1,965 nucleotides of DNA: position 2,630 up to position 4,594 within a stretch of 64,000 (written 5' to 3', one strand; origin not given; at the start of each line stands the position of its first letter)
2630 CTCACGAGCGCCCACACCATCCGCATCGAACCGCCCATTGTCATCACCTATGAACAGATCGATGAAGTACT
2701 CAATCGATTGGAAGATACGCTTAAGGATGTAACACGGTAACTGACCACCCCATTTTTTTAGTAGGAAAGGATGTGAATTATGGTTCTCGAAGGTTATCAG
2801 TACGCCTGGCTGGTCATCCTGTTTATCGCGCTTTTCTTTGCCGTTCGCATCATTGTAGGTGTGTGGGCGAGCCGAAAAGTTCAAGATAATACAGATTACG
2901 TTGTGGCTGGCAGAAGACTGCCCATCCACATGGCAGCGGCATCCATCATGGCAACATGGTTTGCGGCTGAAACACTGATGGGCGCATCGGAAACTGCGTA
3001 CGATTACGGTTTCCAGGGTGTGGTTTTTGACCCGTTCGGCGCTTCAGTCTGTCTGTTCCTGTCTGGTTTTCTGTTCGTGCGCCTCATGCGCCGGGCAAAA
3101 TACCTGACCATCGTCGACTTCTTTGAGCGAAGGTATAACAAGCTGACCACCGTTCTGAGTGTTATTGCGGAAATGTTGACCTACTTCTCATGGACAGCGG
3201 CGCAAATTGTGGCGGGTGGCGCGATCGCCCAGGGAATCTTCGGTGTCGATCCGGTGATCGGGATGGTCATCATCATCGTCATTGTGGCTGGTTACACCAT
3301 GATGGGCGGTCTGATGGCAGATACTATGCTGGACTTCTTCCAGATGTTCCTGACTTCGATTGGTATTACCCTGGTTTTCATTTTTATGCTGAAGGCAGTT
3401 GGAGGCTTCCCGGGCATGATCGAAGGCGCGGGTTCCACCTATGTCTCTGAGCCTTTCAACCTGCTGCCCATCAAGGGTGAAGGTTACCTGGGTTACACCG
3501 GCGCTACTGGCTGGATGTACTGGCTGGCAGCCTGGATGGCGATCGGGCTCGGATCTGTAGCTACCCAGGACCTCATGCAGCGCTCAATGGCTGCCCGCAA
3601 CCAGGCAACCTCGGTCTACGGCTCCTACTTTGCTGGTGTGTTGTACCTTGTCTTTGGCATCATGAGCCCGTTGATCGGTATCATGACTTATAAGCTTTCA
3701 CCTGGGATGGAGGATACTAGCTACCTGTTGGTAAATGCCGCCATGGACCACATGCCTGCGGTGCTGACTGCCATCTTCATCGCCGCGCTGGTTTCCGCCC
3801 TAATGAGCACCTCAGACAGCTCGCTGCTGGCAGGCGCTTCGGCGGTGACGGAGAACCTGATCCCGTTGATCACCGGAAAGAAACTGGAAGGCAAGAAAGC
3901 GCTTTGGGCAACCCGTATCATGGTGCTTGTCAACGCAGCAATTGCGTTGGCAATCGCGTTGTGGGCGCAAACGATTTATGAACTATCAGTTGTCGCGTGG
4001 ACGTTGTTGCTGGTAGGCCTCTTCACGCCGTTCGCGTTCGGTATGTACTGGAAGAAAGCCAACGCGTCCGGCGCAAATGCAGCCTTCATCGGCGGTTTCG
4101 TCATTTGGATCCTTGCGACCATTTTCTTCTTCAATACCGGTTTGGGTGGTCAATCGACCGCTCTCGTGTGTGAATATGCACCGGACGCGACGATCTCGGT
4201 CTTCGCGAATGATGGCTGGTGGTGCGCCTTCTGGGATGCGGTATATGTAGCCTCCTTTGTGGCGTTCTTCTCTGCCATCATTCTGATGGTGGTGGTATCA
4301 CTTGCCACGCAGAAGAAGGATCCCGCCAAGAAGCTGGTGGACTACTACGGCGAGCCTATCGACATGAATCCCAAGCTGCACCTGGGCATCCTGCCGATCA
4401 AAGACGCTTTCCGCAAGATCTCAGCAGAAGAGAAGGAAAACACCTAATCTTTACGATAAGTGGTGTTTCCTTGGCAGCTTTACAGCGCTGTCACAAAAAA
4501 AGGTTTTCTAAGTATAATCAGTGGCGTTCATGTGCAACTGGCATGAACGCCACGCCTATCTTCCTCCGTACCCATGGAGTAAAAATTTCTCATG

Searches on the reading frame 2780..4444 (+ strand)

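Call 18: search_protein_families(library=pfam, proteins=[window:2780-4444:+], max_evalue=0.00001)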
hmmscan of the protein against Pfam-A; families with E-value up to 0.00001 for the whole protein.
window:2780-4444:+ (555 aa): 1 family
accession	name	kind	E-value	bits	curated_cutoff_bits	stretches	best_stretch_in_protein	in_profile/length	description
PF00474.23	SSF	-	9.9e-44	150.3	22.8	1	40-439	1-406/406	Sodium:solute symporter family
